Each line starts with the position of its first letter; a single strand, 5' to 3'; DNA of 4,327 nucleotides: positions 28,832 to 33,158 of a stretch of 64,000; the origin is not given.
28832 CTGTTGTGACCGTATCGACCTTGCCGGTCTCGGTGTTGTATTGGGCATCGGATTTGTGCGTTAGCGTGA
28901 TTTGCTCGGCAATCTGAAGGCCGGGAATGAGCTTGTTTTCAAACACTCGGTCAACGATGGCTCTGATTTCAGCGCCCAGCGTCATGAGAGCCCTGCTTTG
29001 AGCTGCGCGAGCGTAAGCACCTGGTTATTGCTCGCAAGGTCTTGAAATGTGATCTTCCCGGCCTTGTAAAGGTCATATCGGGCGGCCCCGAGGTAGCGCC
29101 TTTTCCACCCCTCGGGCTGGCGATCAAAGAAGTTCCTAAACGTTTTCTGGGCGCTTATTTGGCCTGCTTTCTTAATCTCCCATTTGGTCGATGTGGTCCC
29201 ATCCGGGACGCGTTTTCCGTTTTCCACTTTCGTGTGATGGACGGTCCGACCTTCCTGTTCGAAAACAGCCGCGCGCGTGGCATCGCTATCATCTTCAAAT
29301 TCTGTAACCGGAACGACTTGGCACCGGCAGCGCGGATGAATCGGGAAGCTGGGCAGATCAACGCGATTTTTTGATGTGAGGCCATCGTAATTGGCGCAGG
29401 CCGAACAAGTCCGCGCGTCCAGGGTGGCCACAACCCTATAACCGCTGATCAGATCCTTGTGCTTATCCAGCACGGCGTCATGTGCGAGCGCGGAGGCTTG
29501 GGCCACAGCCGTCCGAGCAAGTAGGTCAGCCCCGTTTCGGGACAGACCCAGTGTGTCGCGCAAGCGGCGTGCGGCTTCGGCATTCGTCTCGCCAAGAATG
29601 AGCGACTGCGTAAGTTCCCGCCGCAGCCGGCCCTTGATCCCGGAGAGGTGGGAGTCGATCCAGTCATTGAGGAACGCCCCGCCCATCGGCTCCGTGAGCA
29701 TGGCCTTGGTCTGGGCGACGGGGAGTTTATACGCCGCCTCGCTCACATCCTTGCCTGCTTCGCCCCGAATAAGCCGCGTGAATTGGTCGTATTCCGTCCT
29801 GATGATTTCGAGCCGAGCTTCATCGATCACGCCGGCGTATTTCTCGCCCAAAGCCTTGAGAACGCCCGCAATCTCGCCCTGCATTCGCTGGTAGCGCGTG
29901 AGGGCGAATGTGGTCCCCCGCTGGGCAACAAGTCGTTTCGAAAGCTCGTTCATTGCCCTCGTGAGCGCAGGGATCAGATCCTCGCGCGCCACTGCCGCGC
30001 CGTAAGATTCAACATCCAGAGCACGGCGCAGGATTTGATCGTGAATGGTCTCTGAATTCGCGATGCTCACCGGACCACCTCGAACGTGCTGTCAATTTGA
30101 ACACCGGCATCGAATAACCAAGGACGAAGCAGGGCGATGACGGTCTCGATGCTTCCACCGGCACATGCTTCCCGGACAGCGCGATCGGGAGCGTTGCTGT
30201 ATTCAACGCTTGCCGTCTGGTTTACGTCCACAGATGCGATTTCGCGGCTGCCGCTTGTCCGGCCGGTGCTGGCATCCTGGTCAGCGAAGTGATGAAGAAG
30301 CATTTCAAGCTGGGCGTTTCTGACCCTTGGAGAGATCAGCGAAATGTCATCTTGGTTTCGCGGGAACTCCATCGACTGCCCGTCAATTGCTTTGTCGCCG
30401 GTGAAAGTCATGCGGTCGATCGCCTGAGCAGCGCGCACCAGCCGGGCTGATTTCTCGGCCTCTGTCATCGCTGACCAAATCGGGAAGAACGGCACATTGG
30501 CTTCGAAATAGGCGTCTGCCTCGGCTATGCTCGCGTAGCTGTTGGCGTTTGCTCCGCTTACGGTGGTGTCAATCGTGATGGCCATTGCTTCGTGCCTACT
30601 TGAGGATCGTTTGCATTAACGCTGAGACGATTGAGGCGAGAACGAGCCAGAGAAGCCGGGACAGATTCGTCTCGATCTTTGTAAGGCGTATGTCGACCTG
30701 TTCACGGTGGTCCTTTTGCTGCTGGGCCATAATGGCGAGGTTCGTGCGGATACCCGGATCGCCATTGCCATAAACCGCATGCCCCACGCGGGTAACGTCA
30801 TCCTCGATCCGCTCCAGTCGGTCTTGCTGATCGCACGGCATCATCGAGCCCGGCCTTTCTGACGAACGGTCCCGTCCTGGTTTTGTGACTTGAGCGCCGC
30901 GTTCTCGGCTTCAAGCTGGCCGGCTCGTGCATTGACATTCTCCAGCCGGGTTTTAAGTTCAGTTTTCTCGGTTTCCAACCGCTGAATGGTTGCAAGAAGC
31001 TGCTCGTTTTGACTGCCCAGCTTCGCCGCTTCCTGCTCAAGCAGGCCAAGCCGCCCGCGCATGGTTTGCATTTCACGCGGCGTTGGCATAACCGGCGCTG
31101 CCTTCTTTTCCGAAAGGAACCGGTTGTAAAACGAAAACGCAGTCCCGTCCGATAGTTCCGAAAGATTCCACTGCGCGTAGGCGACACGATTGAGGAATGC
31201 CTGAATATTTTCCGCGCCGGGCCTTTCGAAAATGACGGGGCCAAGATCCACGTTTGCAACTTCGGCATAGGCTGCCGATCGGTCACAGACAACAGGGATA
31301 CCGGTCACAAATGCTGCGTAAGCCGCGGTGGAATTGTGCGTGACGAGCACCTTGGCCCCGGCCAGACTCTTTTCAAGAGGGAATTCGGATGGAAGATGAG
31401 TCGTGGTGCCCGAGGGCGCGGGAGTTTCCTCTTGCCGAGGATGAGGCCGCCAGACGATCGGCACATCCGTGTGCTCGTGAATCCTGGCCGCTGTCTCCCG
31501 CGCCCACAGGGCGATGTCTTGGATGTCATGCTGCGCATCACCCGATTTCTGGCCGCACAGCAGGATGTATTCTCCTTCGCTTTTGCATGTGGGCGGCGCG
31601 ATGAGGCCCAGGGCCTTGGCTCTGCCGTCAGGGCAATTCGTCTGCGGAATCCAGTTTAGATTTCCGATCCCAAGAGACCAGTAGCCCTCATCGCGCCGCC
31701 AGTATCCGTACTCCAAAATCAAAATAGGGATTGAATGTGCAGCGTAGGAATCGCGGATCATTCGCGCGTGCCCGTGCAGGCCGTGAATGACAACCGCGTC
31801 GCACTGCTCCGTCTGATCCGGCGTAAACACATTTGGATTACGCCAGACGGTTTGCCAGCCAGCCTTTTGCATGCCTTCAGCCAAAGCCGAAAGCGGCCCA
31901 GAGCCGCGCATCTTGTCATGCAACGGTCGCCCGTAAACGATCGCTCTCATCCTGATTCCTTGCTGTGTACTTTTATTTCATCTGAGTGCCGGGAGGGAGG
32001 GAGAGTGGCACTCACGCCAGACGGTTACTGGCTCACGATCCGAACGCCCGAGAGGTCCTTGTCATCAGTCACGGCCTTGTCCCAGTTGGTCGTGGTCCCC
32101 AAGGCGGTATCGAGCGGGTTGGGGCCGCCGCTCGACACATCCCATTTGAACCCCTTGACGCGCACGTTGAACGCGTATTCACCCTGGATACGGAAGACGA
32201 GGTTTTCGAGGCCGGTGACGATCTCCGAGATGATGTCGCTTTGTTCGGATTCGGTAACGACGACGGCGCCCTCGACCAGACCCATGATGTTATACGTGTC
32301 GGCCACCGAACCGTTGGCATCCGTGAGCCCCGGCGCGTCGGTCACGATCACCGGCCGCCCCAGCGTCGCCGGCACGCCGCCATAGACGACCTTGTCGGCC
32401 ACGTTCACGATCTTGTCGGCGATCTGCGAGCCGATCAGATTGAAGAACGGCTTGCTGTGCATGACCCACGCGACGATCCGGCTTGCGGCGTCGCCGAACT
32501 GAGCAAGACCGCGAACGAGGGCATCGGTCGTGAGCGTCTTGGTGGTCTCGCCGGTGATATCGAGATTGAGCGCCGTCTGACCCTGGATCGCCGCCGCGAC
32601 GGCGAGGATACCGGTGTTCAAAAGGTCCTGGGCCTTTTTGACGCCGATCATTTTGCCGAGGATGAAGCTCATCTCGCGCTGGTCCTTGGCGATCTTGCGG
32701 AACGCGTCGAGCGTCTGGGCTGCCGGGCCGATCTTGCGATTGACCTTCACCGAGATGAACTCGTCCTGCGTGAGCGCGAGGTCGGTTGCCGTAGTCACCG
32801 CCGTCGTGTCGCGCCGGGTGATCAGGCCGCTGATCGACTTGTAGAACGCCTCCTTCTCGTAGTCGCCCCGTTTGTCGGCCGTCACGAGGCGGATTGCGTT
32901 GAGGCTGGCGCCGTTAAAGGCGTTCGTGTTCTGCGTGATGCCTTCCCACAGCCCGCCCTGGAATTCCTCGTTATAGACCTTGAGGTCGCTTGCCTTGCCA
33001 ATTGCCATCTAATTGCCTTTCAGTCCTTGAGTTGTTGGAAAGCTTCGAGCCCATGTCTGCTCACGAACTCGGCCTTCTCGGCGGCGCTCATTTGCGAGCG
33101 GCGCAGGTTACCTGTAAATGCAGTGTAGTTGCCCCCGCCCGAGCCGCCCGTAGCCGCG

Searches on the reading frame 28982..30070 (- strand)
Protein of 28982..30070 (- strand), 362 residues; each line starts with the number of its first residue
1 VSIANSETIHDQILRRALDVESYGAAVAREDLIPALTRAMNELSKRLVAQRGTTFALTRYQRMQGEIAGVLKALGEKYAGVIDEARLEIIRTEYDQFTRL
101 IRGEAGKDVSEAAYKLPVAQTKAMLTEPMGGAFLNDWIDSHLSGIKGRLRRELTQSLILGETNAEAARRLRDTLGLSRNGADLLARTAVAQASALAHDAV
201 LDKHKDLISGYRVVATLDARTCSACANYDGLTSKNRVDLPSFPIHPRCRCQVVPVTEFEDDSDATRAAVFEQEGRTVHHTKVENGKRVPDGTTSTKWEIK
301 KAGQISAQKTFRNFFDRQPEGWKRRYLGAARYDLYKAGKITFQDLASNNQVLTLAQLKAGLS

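Call 20: search_protein_families(library=phrogs, proteins=[window:28982-30070:-], max_evalue=0.001)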
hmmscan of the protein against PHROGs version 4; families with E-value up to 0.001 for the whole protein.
window:28982-30070:- (362 aa): 15 families
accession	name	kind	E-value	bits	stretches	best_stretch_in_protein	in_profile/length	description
phrog_241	-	head and packaging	2.5e-52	179.8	1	5-359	13-354/679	head morphogenesis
phrog_7625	-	head and packaging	6.2e-26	92.3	1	33-348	21-318/504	head morphogenesis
phrog_115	-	head and packaging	1.4e-24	88.3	1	53-267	116-328/665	minor head protein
phrog_6577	-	unknown function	2e-21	77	1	133-358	103-312/1066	-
phrog_4728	-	head and packaging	8.7e-21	75.3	1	55-308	97-348/591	head morphogenesis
phrog_21789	-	head and packaging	6.7e-20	71.4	1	34-270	33-273/1195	virion structural protein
phrog_2841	-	head and packaging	7.9e-20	72.3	1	50-278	100-329/525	minor head protein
phrog_595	-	head and packaging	8.1e-19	69.3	1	30-261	65-303/513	head maturation protease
phrog_14819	-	unknown function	3.7e-10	40.8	1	301-358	21-79/91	-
phrog_19443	-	head and packaging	2.1e-08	34.1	1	125-258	148-287/579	minor head protein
phrog_2662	-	head and packaging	1.7e-07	31.2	1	69-263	506-716/717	portal protein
phrog_1657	-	head and packaging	1.8e-06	28.5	1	37-257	42-300/337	head morphogenesis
phrog_2468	-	head and packaging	3.6e-06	27.7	1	146-255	149-272/303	head morphogenesis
phrog_16619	-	head and packaging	0.00039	19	1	178-272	199-290/1440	minor head protein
phrog_2494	-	head and packaging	0.00091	19.6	0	202-263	165-226/399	minor head protein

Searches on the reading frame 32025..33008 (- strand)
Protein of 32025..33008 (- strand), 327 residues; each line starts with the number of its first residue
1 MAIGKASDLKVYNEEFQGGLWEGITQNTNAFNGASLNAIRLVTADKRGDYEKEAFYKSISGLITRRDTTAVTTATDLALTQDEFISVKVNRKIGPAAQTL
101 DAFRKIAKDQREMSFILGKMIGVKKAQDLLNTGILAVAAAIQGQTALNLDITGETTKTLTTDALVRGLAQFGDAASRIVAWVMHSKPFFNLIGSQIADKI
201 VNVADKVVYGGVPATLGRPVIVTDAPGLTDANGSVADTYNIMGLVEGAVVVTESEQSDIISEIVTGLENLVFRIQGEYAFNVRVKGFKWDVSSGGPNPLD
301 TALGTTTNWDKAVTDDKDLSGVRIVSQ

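Call 20: search_protein_families(library=phrogs, proteins=[window:32025-33008:-], max_evalue=0.001)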
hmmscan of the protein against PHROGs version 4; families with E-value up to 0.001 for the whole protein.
window:32025-33008:- (327 aa): 3 families
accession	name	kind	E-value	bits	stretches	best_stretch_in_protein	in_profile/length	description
phrog_247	-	head and packaging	1.4e-52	180.1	1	6-324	6-335/351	major head protein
phrog_15687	-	unknown function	2.7e-22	80.5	1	6-142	3-140/140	-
phrog_15288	-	head and packaging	1.4e-16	61.7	1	168-324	16-167/172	major head protein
